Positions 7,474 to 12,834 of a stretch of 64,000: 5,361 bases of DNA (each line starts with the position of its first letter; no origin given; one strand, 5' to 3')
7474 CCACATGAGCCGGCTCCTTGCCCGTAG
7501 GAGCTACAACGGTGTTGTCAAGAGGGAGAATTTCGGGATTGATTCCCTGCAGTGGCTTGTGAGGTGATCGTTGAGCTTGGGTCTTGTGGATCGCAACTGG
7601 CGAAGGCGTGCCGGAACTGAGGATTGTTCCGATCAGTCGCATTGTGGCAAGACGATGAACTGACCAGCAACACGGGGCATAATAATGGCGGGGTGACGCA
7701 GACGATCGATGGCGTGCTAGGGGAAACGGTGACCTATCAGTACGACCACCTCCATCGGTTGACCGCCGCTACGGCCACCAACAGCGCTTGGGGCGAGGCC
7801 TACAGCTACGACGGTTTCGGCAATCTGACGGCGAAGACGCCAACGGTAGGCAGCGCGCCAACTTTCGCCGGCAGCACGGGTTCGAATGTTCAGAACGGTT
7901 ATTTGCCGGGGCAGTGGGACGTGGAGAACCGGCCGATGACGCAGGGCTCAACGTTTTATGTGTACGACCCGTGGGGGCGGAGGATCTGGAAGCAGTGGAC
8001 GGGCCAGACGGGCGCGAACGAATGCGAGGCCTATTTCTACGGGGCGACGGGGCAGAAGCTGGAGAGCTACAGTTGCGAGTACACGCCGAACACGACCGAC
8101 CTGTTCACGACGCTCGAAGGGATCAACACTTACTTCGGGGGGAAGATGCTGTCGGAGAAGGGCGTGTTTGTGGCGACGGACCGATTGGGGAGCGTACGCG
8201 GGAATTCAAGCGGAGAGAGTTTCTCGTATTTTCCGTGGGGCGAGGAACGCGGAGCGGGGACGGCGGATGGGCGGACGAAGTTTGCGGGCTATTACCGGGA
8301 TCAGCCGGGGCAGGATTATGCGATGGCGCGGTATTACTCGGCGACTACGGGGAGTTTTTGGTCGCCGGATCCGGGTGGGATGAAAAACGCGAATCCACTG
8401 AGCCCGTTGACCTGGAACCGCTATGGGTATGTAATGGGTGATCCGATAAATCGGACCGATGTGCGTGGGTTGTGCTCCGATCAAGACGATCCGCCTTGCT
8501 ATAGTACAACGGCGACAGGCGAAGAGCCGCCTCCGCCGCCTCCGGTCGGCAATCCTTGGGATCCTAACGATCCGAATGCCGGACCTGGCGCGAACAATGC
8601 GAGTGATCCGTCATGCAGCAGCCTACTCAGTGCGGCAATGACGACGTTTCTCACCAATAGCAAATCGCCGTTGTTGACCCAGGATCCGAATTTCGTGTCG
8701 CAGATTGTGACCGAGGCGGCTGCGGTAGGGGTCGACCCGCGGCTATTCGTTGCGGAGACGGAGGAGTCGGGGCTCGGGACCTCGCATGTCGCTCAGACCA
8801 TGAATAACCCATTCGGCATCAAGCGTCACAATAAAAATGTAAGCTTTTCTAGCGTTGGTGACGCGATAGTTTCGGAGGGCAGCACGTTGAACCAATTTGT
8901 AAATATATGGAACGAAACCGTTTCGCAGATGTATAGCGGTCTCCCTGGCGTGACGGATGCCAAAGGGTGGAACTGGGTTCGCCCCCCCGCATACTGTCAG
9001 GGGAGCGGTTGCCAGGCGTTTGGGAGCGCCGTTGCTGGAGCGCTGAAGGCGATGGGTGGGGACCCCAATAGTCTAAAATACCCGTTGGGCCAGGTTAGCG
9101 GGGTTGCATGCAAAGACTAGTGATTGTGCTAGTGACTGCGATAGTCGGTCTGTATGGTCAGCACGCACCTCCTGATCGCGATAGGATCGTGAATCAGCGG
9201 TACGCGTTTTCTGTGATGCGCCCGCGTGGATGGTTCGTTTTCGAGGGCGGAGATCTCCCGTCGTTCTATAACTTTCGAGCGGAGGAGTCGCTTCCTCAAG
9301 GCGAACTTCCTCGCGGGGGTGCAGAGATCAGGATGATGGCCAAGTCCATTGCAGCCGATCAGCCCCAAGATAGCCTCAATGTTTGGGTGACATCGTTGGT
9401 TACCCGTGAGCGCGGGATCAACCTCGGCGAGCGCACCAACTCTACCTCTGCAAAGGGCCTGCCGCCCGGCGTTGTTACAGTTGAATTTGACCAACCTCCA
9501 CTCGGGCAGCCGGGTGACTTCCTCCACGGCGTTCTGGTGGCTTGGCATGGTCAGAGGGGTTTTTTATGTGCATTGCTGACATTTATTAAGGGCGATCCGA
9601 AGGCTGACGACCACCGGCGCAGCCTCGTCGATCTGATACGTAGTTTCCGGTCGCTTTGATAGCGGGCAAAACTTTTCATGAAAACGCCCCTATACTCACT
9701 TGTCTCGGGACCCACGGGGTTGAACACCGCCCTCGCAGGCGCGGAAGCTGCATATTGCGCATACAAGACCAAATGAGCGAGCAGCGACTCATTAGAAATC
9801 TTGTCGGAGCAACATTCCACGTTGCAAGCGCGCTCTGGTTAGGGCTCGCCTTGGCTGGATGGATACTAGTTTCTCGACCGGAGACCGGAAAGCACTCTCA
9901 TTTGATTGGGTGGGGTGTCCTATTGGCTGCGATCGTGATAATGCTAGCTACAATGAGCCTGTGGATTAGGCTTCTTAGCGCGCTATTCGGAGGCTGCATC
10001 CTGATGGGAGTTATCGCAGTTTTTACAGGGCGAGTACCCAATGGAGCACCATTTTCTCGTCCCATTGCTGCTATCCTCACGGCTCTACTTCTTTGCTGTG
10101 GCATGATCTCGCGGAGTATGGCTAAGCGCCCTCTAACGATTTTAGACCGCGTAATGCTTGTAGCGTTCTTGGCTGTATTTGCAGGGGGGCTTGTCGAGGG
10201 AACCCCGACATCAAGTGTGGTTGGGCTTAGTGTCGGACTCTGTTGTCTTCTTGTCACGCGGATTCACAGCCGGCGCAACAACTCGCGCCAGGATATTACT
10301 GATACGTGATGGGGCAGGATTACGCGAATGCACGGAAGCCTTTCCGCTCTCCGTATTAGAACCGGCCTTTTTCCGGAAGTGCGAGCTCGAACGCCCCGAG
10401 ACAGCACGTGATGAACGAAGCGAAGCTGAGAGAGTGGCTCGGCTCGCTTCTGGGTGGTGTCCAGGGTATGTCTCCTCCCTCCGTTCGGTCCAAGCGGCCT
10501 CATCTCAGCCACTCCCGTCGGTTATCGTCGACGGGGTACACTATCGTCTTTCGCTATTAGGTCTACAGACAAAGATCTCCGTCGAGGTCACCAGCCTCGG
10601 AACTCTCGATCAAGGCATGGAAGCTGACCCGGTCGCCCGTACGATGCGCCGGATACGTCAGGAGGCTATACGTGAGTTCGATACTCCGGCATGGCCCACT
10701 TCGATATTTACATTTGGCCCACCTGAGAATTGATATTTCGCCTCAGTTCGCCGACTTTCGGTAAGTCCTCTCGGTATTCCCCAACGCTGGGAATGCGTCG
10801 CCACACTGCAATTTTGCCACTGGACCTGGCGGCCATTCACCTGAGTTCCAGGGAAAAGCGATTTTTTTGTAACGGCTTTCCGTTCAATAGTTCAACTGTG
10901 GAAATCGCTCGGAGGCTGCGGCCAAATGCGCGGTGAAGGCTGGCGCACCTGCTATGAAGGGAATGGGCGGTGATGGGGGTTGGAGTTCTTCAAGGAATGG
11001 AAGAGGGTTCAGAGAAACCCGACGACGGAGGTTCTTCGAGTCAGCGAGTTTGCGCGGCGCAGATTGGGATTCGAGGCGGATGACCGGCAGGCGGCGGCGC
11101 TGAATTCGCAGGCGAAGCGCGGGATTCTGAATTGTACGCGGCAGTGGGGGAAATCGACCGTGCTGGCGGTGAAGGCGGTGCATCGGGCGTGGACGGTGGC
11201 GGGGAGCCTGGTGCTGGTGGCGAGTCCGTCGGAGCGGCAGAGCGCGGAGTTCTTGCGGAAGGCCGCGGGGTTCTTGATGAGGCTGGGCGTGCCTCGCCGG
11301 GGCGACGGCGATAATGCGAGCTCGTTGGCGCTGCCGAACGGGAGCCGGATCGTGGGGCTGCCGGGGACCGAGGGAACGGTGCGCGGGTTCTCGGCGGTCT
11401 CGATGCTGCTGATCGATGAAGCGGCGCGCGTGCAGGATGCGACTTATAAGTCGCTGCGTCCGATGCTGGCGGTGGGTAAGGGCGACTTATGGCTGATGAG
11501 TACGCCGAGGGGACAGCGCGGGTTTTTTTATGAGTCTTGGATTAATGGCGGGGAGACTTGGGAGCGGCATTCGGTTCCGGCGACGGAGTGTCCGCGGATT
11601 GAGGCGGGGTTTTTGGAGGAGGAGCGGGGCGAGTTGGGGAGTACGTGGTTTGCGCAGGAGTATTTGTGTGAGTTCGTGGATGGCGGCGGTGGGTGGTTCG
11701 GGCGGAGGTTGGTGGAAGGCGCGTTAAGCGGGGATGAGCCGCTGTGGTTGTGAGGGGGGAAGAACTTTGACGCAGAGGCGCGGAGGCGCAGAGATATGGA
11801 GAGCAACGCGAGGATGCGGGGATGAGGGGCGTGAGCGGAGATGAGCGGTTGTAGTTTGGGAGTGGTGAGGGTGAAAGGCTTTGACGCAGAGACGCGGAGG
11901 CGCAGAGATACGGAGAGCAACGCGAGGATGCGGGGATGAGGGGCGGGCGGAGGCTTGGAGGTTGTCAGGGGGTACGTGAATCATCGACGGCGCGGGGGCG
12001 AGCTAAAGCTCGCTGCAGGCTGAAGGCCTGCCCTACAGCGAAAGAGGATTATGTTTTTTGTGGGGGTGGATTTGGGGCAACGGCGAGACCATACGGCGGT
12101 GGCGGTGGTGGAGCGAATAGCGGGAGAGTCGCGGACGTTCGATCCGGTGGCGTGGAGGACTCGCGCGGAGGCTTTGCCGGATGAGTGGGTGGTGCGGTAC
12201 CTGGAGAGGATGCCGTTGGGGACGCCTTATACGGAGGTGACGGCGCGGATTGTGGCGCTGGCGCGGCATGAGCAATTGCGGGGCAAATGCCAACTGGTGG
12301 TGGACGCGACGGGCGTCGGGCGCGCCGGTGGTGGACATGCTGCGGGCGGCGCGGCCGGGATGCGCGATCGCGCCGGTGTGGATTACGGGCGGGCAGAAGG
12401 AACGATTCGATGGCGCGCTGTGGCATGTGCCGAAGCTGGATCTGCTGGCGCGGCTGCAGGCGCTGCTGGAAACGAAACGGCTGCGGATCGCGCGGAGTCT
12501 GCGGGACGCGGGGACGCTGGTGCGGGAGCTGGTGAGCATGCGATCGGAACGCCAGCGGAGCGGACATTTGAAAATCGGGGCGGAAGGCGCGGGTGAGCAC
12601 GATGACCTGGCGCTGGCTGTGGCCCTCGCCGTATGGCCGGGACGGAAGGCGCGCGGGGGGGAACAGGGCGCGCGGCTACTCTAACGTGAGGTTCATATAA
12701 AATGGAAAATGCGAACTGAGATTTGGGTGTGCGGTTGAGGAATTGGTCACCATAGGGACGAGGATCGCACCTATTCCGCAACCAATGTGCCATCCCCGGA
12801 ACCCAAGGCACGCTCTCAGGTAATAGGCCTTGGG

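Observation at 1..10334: Rhs polymorphic-toxin array: one rhs 3' end plus three downstream orphan core-CT/immunity cassettes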

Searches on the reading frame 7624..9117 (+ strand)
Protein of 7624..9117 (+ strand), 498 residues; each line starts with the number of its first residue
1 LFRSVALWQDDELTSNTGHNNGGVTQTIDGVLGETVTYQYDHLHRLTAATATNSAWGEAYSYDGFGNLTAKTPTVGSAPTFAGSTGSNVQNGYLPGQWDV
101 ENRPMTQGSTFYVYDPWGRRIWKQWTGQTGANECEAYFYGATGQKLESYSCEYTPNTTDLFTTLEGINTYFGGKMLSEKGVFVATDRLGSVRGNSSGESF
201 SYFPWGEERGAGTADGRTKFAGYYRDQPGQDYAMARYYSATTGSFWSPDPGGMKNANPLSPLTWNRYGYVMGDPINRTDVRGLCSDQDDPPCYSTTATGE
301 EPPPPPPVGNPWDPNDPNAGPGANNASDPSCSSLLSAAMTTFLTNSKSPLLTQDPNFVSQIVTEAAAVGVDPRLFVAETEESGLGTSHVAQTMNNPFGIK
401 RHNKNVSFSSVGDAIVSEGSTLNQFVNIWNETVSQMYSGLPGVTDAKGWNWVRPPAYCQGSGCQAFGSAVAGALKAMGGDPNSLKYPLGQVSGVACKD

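Call 6: search_protein_families(library=pfam, max_evalue=0.01, proteins=[window:7624-9117:+])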
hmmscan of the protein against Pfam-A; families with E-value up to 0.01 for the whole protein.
window:7624-9117:+ (498 aa): 2 families
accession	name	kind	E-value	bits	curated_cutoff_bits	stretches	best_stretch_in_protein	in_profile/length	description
PF05593.20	RHS_repeat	-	1.8e-07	31.8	22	1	24-53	7-35/38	RHS Repeat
PF01832.25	Glucosaminidase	-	1.3e-05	26.3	30.2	1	362-447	5-94/123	Mannosyl-glycoprotein endo-beta-N-acetylglucosaminidase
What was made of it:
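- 8473..9120 (+): CT4, a GH73 N-acetylglucosaminidase-like domain. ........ lies at 8755-8778 and NNPFGIK at 8803-8823. Pfam PF01832 E 1.3e-5, 26.3 bits, below the 30.2-bit cut-off (call 6).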

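Call 10: search_protein_families(library=ncbifam, max_evalue=0.01, proteins=[window:7624-9117:+])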
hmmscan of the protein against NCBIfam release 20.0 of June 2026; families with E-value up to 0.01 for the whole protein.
window:7624-9117:+ (498 aa): 2 families
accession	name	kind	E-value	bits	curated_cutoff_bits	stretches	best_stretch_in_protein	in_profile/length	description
TIGR03696.1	Rhs_assc_core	domain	7.6e-14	52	32.5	1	202-283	1-76/76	RHS repeat-associated core domain-containing protein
TIGR01643.1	YD_repeat_2x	repeat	4.6e-05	23.8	15.8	0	57-72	17-32/42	YD repeat-containing protein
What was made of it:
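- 7624..8472 (+): Cassette 4 truncated Rhs core region. TIGR03696 7.6e-14 (call 10).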

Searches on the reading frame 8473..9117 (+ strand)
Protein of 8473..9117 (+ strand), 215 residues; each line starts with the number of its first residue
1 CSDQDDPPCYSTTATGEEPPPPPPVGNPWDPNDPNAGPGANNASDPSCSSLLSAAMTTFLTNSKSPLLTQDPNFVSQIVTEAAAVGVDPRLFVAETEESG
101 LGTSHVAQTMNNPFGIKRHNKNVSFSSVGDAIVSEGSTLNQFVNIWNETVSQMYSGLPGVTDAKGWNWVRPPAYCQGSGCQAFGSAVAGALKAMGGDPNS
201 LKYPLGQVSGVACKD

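Call 20: search_solved_structures(query=window:8473-9117:+, max_evalue=1, show_alignments=1)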
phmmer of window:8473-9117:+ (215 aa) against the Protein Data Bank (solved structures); distinct sequences matched with E-value up to 1: 0.

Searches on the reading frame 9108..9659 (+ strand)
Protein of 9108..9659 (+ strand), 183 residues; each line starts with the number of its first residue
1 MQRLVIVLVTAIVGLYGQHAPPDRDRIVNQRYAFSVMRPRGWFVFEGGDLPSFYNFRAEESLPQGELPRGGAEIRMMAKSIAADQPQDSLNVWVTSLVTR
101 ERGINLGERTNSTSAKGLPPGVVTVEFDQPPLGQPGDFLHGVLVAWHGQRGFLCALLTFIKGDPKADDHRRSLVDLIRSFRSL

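Call 6: search_protein_families(library=pfam, max_evalue=0.01, proteins=[window:9108-9656:+])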
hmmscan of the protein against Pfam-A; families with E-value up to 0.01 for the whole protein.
window:9108-9656:+ (183 aa): 0 families

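Call 9: find_encoding_contigs(protein=window:9108-9659:+, flank=10000, max_places=6)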
Protein window:9108-9659:+ (183 aa): 2 contigs read that carry it; 2 places shown.
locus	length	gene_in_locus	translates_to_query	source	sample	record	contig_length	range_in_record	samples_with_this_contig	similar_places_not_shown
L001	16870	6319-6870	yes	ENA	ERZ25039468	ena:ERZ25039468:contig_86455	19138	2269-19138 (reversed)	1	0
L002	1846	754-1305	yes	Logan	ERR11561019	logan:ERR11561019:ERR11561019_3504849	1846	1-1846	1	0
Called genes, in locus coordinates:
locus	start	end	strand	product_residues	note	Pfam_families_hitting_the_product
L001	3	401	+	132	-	?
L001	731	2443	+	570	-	PF05593:RHS_repeat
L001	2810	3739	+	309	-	-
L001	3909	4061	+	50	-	-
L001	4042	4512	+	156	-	-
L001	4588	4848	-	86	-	-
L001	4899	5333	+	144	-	-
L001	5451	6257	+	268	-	-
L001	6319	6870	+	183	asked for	-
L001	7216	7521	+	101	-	-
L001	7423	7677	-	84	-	-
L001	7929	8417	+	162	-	-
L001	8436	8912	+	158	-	-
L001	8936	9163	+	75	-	-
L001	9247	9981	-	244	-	PF01695:IstB_IS21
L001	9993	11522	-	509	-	PF00665:rve (weak), PF22483:Mu-transpos_C_2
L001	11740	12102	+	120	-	-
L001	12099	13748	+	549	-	PF01610:DDE_Tnp_ISL3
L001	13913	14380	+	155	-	-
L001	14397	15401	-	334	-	PF01548:DEDD_Tnp_IS110, PF02371:Transposase_20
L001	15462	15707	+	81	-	-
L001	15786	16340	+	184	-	PF13356:Arm-DNA-bind_3, PF22022:Phage_int_M (faint)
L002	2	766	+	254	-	?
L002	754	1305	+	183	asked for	-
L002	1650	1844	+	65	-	?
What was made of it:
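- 9108..9659 (+): Imm4. A 183-aa protein with a strongly hydrophobic N-terminal signal and a 13-nt overlap with the toxin. 100% identical in L001 and L002 (call 9).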

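Call 10: search_protein_families(library=ncbifam, max_evalue=0.01, proteins=[window:9108-9656:+])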
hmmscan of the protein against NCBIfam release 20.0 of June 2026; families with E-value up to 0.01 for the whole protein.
window:9108-9656:+ (183 aa): 0 families

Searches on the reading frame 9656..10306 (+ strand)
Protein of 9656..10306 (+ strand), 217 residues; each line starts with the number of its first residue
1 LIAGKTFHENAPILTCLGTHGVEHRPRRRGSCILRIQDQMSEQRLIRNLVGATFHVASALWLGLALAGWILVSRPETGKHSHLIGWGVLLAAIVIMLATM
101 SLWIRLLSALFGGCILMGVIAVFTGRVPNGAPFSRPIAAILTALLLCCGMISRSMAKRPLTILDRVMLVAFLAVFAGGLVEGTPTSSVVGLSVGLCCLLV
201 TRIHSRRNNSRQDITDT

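Call 6: search_protein_families(library=pfam, max_evalue=0.01, proteins=[window:9656-10306:+])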
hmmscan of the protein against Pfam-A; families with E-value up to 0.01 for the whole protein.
window:9656-10306:+ (217 aa): 0 families

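Call 10: search_protein_families(library=ncbifam, max_evalue=0.01, proteins=[window:9656-10306:+])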
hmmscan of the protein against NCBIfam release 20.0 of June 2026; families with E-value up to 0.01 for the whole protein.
window:9656-10306:+ (217 aa): 0 families

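Call 93: search_protein_families(library=phrogs, max_evalue=0.001, proteins=[window:9656-10306:+])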
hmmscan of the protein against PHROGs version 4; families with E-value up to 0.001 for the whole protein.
window:9656-10306:+ (217 aa): 0 families
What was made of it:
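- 9656..10309 (+): ORF for a membrane protein with six hydrophobic segments. Its start overlaps the Imm4 stop. It may be an orphan immunity gene; its role is unknown. No Pfam, NCBIfam or PHROG hit (calls 6, 10, 93).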

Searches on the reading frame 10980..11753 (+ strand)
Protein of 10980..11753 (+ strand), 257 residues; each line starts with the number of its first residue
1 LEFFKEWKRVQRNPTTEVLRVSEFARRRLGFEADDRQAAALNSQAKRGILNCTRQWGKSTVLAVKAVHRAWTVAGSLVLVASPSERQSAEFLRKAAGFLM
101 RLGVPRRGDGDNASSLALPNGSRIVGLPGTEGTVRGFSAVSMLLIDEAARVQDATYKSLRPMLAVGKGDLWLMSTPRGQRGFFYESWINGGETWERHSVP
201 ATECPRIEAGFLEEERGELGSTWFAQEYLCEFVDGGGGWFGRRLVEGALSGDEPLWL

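Call 16: search_protein_families(library=pfam, max_evalue=0.0001, proteins=[window:10980-11753:+])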
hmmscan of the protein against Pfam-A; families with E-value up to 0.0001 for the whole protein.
window:10980-11753:+ (257 aa): 1 family
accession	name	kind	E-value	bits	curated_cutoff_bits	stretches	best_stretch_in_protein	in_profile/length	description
PF03237.21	Terminase_6N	-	3.1e-09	37.3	22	1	54-242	6-210/215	Terminase large subunit, T4likevirus-type, N-terminal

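Call 93: search_protein_families(library=phrogs, max_evalue=0.001, proteins=[window:10980-11753:+])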
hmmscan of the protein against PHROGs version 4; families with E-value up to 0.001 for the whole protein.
window:10980-11753:+ (257 aa): 6 families
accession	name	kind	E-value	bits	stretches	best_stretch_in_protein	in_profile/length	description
phrog_7579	-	head and packaging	8.2e-52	176.8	1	30-252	2-233/239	terminase large subunit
phrog_2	-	head and packaging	6.1e-30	105.6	1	31-248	264-467/807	terminase large subunit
phrog_5989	-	head and packaging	1.8e-05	25.1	1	48-150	159-262/347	terminase large subunit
phrog_9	-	head and packaging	4.6e-05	23.4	0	50-176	128-359/812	terminase large subunit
phrog_38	-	head and packaging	0.00021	21.1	1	45-242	305-530/760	terminase large subunit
phrog_5902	-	unknown function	0.00073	19.9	0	134-217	149-240/359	-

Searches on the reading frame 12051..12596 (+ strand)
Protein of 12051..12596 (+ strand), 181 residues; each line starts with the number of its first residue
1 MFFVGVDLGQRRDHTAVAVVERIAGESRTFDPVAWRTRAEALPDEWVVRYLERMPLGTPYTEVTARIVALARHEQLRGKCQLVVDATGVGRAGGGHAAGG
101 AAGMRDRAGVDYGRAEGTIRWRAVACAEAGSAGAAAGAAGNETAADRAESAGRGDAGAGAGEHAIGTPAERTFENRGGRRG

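Call 52: search_protein_families(library=pfam, max_evalue=0.00001, proteins=[window:12051-12596:+])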
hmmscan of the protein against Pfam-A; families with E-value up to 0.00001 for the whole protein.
window:12051-12596:+ (181 aa): 0 families

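Call 93: search_protein_families(library=phrogs, max_evalue=0.001, proteins=[window:12051-12596:+])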
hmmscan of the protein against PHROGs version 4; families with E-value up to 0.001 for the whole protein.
window:12051-12596:+ (181 aa): 1 family
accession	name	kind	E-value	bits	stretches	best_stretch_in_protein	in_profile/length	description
phrog_27743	-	unknown function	1.7e-11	45.2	1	2-92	11-108/233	-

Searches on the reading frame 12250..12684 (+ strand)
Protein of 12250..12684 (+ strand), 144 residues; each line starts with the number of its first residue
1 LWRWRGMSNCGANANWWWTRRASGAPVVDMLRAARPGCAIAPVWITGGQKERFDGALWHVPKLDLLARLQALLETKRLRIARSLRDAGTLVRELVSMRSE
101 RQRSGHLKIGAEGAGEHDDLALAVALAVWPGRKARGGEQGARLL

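Call 93: search_protein_families(library=phrogs, max_evalue=0.001, proteins=[window:12250-12684:+])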
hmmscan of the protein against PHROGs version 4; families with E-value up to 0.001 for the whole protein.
window:12250-12684:+ (144 aa): 1 family
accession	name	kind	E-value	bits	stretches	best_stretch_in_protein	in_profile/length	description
phrog_27743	-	unknown function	3.5e-18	67.1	1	24-136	106-216/233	-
